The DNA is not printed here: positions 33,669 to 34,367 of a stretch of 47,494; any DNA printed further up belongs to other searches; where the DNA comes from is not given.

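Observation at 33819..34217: Candidate precursor: lasso-type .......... leader fused to nine 10-11-residue Cys modules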

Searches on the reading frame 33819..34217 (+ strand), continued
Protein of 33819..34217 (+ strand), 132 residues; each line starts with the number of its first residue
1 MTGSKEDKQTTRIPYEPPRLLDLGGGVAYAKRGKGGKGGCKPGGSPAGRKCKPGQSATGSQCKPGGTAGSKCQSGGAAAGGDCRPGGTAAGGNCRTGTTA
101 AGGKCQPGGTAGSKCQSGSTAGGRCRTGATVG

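Call 48: find_encoding_contigs(protein=P0197, flank=8000, max_places=1)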
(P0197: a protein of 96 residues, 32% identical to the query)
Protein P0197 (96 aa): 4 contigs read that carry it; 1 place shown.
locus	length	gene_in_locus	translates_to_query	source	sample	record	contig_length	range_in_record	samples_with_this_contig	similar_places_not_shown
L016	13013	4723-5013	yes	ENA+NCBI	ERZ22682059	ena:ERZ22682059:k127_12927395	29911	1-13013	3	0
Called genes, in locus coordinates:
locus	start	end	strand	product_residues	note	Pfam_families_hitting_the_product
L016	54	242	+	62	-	PF28077:THIVI_2564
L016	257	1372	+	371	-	PF00923:TAL_FSA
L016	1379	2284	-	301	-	PF06727:DUF1207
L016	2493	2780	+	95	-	PF07730:HisKA_3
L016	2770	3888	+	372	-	PF07730:HisKA_3, PF13581:HATPase_c_2 (faint), PF02518:HATPase_c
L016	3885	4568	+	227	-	PF00072:Response_reg, PF00196:GerE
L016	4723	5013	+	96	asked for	-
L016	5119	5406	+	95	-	PF05402:PqqD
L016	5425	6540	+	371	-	PF04055:Radical_SAM, PF13353:Fer4_12 (faint), PF13186:SPASM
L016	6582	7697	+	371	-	PF04055:Radical_SAM, PF13353:Fer4_12 (weak)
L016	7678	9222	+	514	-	PF27840:ScmC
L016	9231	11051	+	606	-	PF00664:ABC_membrane (weak), PF00005:ABC_tran, PF13304:AAA_21 (faint)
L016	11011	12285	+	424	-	PF14907:NTP_transf_5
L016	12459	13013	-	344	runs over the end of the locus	PF11999:Ice_binding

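Call 49: search_protein_families(library=ncbifam, proteins=[P0246, P0251, P0225, P0197, L016:5425-6540:+, L016:6582-7697:+, L016:7678-9222:+, L016:5119-5406:+, L013:8803-9933:+, L013:9930-11099:+], max_evalue=0.001)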
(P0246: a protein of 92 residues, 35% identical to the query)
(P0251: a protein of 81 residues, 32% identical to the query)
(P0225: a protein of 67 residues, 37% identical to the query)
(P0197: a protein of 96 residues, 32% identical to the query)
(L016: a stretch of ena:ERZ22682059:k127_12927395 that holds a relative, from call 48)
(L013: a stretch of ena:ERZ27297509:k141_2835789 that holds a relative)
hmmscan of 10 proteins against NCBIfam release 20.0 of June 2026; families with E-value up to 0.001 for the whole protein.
P0246 (92 aa): 0 families

P0251 (81 aa): 0 families

P0225 (67 aa): 0 families

P0197 (96 aa): 0 families

L016:5425-6540:+ (371 aa): 77 families (the best 25 are shown)
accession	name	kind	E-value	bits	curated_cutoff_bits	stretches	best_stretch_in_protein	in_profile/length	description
TIGR04250.1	SCM_rSAM_ScmE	equivalog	4.7e-165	548.8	400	1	14-370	1-357/358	SynChlorMet cassette radical SAM/SPASM protein ScmE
NF050035.1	rSAM_WgK_link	exception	1.9e-42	145.6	650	2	12-176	5-169/367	radical SAM/SPASM peptide maturase WgkB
TIGR04347.1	pseudo_SAM_Halo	equivalog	3.8e-37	128.5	525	1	19-360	41-385/390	TIGR04347 family pseudo-SAM/SPASM protein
TIGR04051.1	rSAM_NirJ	equivalog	1.2e-36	126.4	515.45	1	22-356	8-344/354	heme d1 biosynthesis radical SAM protein NirJ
TIGR04303.1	GeoRSP_rSAM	equivalog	1.4e-36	126.7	400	1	14-357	3-323/325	GeoRSP system radical SAM/SPASM protein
TIGR03962.1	mycofact_rSAM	equivalog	3.9e-36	124.9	265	1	12-176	8-171/339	mycofactocin radical SAM maturase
NF045574.1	sacti_mat_StsB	exception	1.1e-35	123.5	625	1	21-178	101-256/466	StsB family radical SAM/SPASM domain sactipeptide maturase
TIGR02109.1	PQQ_syn_pqqE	equivalog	3.6e-35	121.6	381.35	1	12-356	3-328/358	pyrroloquinoline quinone biosynthesis protein PqqE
TIGR04545.1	rSAM_ahbD_hemeb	equivalog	5.8e-34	118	500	1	20-350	4-327/339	heme b synthase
TIGR04546.1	rSAM_ahbC_deAc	equivalog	6e-34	117.5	650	1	20-357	43-382/390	12,18-didecarboxysiroheme deacetylase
TIGR04054.1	rSAM_NirJ1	equivalog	7.1e-33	113.8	650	1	20-229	40-246/387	putative heme d1 biosynthesis radical SAM protein NirJ1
TIGR04251.1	SCM_rSAM_ScmF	equivalog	7.7e-30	104.5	400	1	20-348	8-329/353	SynChlorMet cassette radical SAM/SPASM protein ScmF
TIGR04340.1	rSAM_ACGX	hypoth_equivalog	1.6e-29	103.2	400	1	18-357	5-336/341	radical SAM/SPASM domain protein, ACGX system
TIGR04055.1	rSAM_NirJ2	equivalog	4e-29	102.2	500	1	21-341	5-304/326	putative heme d1 biosynthesis radical SAM protein NirJ2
TIGR04053.2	TIGR04053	equivalog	6.9e-29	101.2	395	1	13-180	5-175/366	TIGR04053 family radical SAM/SPASM domain-containing protein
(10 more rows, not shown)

L016:6582-7697:+ (371 aa): 75 families (the best 25 are shown)
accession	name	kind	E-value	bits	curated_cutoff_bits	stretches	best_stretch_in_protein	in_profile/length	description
TIGR04251.1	SCM_rSAM_ScmF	equivalog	1.7e-157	524.3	400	1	4-352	3-353/353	SynChlorMet cassette radical SAM/SPASM protein ScmF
TIGR04545.1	rSAM_ahbD_hemeb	equivalog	6.8e-37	127.7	500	1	10-338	5-335/339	heme b synthase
TIGR04055.1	rSAM_NirJ2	equivalog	5.1e-32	111.7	500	1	11-334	6-318/326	putative heme d1 biosynthesis radical SAM protein NirJ2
TIGR04303.1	GeoRSP_rSAM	equivalog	9.5e-32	110.8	400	1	6-335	6-321/325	GeoRSP system radical SAM/SPASM protein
TIGR03962.1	mycofact_rSAM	equivalog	9.6e-31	107.2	265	1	7-341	14-334/339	mycofactocin radical SAM maturase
TIGR04053.2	TIGR04053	equivalog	6.6e-29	101.3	395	1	9-195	12-198/366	TIGR04053 family radical SAM/SPASM domain-containing protein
TIGR04051.1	rSAM_NirJ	equivalog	1.5e-27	96.5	515.45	2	10-192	7-185/354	heme d1 biosynthesis radical SAM protein NirJ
TIGR04054.1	rSAM_NirJ1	equivalog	1.8e-27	95.9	650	1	9-193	40-220/387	putative heme d1 biosynthesis radical SAM protein NirJ1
NF050035.1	rSAM_WgK_link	exception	2.4e-27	95.9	650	2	11-190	15-191/367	radical SAM/SPASM peptide maturase WgkB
TIGR04347.1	pseudo_SAM_Halo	equivalog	2.6e-27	96.1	525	1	9-195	42-224/390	TIGR04347 family pseudo-SAM/SPASM protein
TIGR04250.1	SCM_rSAM_ScmE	equivalog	8.8e-26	90.6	400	1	11-331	9-338/358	SynChlorMet cassette radical SAM/SPASM protein ScmE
NF045574.1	sacti_mat_StsB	exception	4e-23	82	625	1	3-325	94-400/466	StsB family radical SAM/SPASM domain sactipeptide maturase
TIGR04317.1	W_rSAM_matur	equivalog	4.2e-23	82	380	1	4-187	3-188/349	tungsten cofactor oxidoreductase radical SAM maturase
TIGR04546.1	rSAM_ahbC_deAc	equivalog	9.9e-22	77.3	650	1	9-201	43-229/390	12,18-didecarboxysiroheme deacetylase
TIGR02109.1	PQQ_syn_pqqE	equivalog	3.1e-21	75.7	381.35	1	8-338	10-330/358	pyrroloquinoline quinone biosynthesis protein PqqE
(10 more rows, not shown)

L016:7678-9222:+ (514 aa): 4 families
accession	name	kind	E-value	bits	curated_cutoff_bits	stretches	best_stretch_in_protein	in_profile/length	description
TIGR04249.1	SCM_chp_ScmC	equivalog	1.5e-51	175.5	125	1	331-512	111-292/292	SynChlorMet cassette protein ScmC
TIGR02228.1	sigpep_I_arch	equivalog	1e-09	38.4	51.85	1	20-98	37-119/158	signal peptidase I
TIGR04352.1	HprK_rel_A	equivalog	0.00011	21.4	200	1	341-392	92-144/280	HprK-related kinase A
TIGR02754.1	sod_Ni_protease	equivalog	0.0008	19.8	63.25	0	21-82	5-69/90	nickel-type superoxide dismutase maturation protease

L016:5119-5406:+ (95 aa): 5 families
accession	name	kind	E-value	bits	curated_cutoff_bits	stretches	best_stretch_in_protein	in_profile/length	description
TIGR04248.1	SCM_PqqD_rel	equivalog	7e-29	99.9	100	1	8-91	1-84/84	SynChlorMet cassette protein ScmD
TIGR03859.1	PQQ_PqqD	equivalog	3.5e-08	33.2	46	1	22-87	17-79/81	pyrroloquinoline quinone biosynthesis peptide chaperone PqqD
TIGR04302.1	geo_PqqD_fam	equivalog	1.8e-07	31.5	100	1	33-88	46-100/102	GeoRSP system PqqD family peptide chaperone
NF002535.0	PRK02079.1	equivalog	6.7e-05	22.6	101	1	34-87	36-88/92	pyrroloquinoline quinone biosynthesis peptide chaperone PqqD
NF033530.1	lasso_PqqD_Strm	exception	0.00024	21.3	70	1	15-87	5-77/78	lasso peptide biosynthesis PqqD family chaperone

L013:8803-9933:+ (376 aa): 73 families (the best 25 are shown)
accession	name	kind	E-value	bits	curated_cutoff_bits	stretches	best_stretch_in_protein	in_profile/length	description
TIGR04250.1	SCM_rSAM_ScmE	equivalog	4.5e-165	548.9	400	1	19-373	1-355/358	SynChlorMet cassette radical SAM/SPASM protein ScmE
NF050035.1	rSAM_WgK_link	exception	1.7e-42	145.7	650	2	16-181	4-169/367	radical SAM/SPASM peptide maturase WgkB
TIGR04051.1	rSAM_NirJ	equivalog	1.8e-37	129.2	515.45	1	27-361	8-344/354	heme d1 biosynthesis radical SAM protein NirJ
TIGR04347.1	pseudo_SAM_Halo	equivalog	6.1e-36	124.5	525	1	24-365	41-385/390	TIGR04347 family pseudo-SAM/SPASM protein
TIGR04054.1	rSAM_NirJ1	equivalog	6.1e-36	123.9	650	1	24-361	39-378/387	putative heme d1 biosynthesis radical SAM protein NirJ1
TIGR04303.1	GeoRSP_rSAM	equivalog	1.5e-35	123.3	400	1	18-362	2-323/325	GeoRSP system radical SAM/SPASM protein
TIGR03962.1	mycofact_rSAM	equivalog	5.1e-34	117.9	265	1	14-181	5-171/339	mycofactocin radical SAM maturase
TIGR04545.1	rSAM_ahbD_hemeb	equivalog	2.5e-33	115.9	500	1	24-355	3-327/339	heme b synthase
TIGR02109.1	PQQ_syn_pqqE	equivalog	2.5e-33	115.5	381.35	1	17-367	3-333/358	pyrroloquinoline quinone biosynthesis protein PqqE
NF045574.1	sacti_mat_StsB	exception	4.8e-33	114.7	625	2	24-183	99-256/466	StsB family radical SAM/SPASM domain sactipeptide maturase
TIGR04546.1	rSAM_ahbC_deAc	equivalog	8.5e-33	113.7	650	1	25-363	43-383/390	12,18-didecarboxysiroheme deacetylase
TIGR04053.2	TIGR04053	equivalog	1.6e-30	106.6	395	2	18-257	5-238/366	TIGR04053 family radical SAM/SPASM domain-containing protein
TIGR04251.1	SCM_rSAM_ScmF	equivalog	3.8e-29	102.2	400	2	25-182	8-168/353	SynChlorMet cassette radical SAM/SPASM protein ScmF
TIGR04340.1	rSAM_ACGX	hypoth_equivalog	2e-28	99.6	400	1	23-362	5-336/341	radical SAM/SPASM domain protein, ACGX system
TIGR04055.1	rSAM_NirJ2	equivalog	1.8e-27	96.7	500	1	26-346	5-304/326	putative heme d1 biosynthesis radical SAM protein NirJ2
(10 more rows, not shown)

L013:9930-11099:+ (389 aa): 74 families (the best 25 are shown)
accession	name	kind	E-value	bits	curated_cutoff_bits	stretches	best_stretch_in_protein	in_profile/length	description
TIGR04251.1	SCM_rSAM_ScmF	equivalog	1.3e-156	521.5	400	1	20-367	3-353/353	SynChlorMet cassette radical SAM/SPASM protein ScmF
TIGR04545.1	rSAM_ahbD_hemeb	equivalog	1.4e-37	129.9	500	1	26-353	5-335/339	heme b synthase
TIGR04055.1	rSAM_NirJ2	equivalog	3.2e-33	115.6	500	1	28-353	7-322/326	putative heme d1 biosynthesis radical SAM protein NirJ2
TIGR03962.1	mycofact_rSAM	equivalog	5.3e-32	111.3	265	1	23-346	14-324/339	mycofactocin radical SAM maturase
TIGR04053.2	TIGR04053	equivalog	6.7e-30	104.5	395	2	24-210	11-197/366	TIGR04053 family radical SAM/SPASM domain-containing protein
TIGR04303.1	GeoRSP_rSAM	equivalog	1.2e-28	100.6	400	1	23-344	7-315/325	GeoRSP system radical SAM/SPASM protein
NF050035.1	rSAM_WgK_link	exception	2.5e-28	99.1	650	2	26-212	14-200/367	radical SAM/SPASM peptide maturase WgkB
TIGR04054.1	rSAM_NirJ1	equivalog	2.7e-27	95.4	650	1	23-212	38-223/387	putative heme d1 biosynthesis radical SAM protein NirJ1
TIGR04051.1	rSAM_NirJ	equivalog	6.7e-27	94.4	515.45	1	26-211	7-188/354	heme d1 biosynthesis radical SAM protein NirJ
TIGR04317.1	W_rSAM_matur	equivalog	8.3e-26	90.9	380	1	21-331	4-319/349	tungsten cofactor oxidoreductase radical SAM maturase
TIGR04250.1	SCM_rSAM_ScmE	equivalog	4e-25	88.5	400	2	27-193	9-173/358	SynChlorMet cassette radical SAM/SPASM protein ScmE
NF045574.1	sacti_mat_StsB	exception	3.7e-23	82.1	625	1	15-340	90-400/466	StsB family radical SAM/SPASM domain sactipeptide maturase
TIGR02109.1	PQQ_syn_pqqE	equivalog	4.3e-22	78.5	381.35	1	23-354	9-331/358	pyrroloquinoline quinone biosynthesis protein PqqE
TIGR04347.1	pseudo_SAM_Halo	equivalog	5.5e-22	78.6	525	1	24-210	41-223/390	TIGR04347 family pseudo-SAM/SPASM protein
TIGR04546.1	rSAM_ahbC_deAc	equivalog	2.5e-20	72.6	650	1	25-353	43-383/390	12,18-didecarboxysiroheme deacetylase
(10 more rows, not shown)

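Call 59: search_protein_families(library=pfam, proteins=[L010:366-1544:+, L010:1531-2979:+, L010:3556-4239:+, L010:4236-4853:+, L010:4881-5924:+, L010:5928-7106:+, L010:12683-13453:-, L010:13606-14088:-, L010:14235-14741:-, L010:14979-17219:-], max_evalue=0.00001)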
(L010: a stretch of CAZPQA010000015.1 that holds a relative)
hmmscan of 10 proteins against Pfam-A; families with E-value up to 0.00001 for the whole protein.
L010:366-1544:+ (392 aa): 7 families
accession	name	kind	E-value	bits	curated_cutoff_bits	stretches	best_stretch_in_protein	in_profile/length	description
PF00534.26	Glycos_transf_1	-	3.6e-45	154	26.4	1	200-367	2-172/172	Glycosyl transferases group 1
PF13692.12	Glyco_trans_1_4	-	2.5e-37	128.7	27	1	215-353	3-142/142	Glycosyl transferases group 1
PF13439.12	Glyco_transf_4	-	2.7e-19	70.2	28.5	1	14-192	2-170/170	Glycosyltransferase Family 4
PF13579.12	Glyco_trans_4_4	-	2.4e-18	67.4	29.7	1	62-187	37-158/158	Glycosyl transferase 4-like domain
PF13477.12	Glyco_trans_4_2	-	4.2e-06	27.4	23.4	0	60-140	40-118/139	Glycosyl transferase 4-like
PF20706.3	GT4-conflict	-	6.9e-06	25.7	26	0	278-354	272-358/385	Family 4 Glycosyltransferase in conflict systems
PF13524.12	Glyco_trans_1_2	-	7.2e-06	26.5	25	0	269-369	24-130/144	Glycosyl transferase-like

L010:1531-2979:+ (482 aa): 0 families

L010:3556-4239:+ (227 aa): 1 family
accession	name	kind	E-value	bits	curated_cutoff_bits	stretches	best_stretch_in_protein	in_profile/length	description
PF08889.16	WbqC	-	3.3e-74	249.8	21.3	1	7-220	1-216/218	WbqC-like protein family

L010:4236-4853:+ (205 aa): 1 family
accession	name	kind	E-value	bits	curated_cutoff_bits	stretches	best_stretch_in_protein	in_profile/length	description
PF02585.22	PIG-L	-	9e-26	91.3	28.2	1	4-119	1-128/129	GlcNAc-PI de-N-acetylase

L010:4881-5924:+ (347 aa): 1 family
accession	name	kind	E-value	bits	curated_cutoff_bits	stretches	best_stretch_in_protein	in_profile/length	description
PF01041.23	DegT_DnrJ_EryC1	-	3.9e-86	289.9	19.8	1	11-341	3-359/360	DegT/DnrJ/EryC1/StrS aminotransferase family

L010:5928-7106:+ (392 aa): 1 family
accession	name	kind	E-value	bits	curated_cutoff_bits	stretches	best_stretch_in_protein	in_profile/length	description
PF00953.26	Glycos_transf_4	-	1e-34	120.3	27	1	108-263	2-159/160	Glycosyl transferase family 4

L010:12683-13453:- (256 aa): 7 families
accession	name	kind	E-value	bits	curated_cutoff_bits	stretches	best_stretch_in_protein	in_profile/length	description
PF13489.12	Methyltransf_23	-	3.8e-17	63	27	1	32-210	7-163/164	Methyltransferase domain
PF08241.18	Methyltransf_11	-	7.3e-14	52.6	21.2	1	51-145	1-95/95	Methyltransferase domain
PF13847.12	Methyltransf_31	-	7e-12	45.7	27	1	48-179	5-129/145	Methyltransferase domain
PF08242.18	Methyltransf_12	-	3e-11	44.3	30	1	51-143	1-98/98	Methyltransferase domain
PF13649.12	Methyltransf_25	-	4.8e-10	40.4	27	1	50-141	1-97/97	Methyltransferase domain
PF08003.17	Methyltransf_9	-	4.5e-07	29.6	23.8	1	49-147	118-219/315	Protein of unknown function (DUF1698)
PF07021.18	MetW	-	1.3e-06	28.6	21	1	47-153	14-115/193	Methionine biosynthesis protein MetW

L010:13606-14088:- (160 aa): 1 family
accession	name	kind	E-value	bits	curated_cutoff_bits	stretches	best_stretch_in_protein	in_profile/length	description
PF01451.26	LMWPc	-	4.8e-25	88.9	23.2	1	3-145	1-143/144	Low molecular weight phosphotyrosine protein phosphatase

L010:14235-14741:- (168 aa): 0 families

L010:14979-17219:- (746 aa): 3 families
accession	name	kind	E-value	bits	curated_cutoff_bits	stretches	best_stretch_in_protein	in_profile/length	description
PF00384.28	Molybdopterin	-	1e-24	87.7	24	1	59-473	1-352/353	Molybdopterin oxidoreductase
PF01568.27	Molydop_binding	-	7.9e-17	61.7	26.8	1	627-730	1-100/110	Molydopterin dinucleotide binding domain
PF04879.21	Molybdop_Fe4S4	-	1.8e-13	50.7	22.7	1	3-55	2-54/55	Molybdopterin oxidoreductase Fe4S4 domain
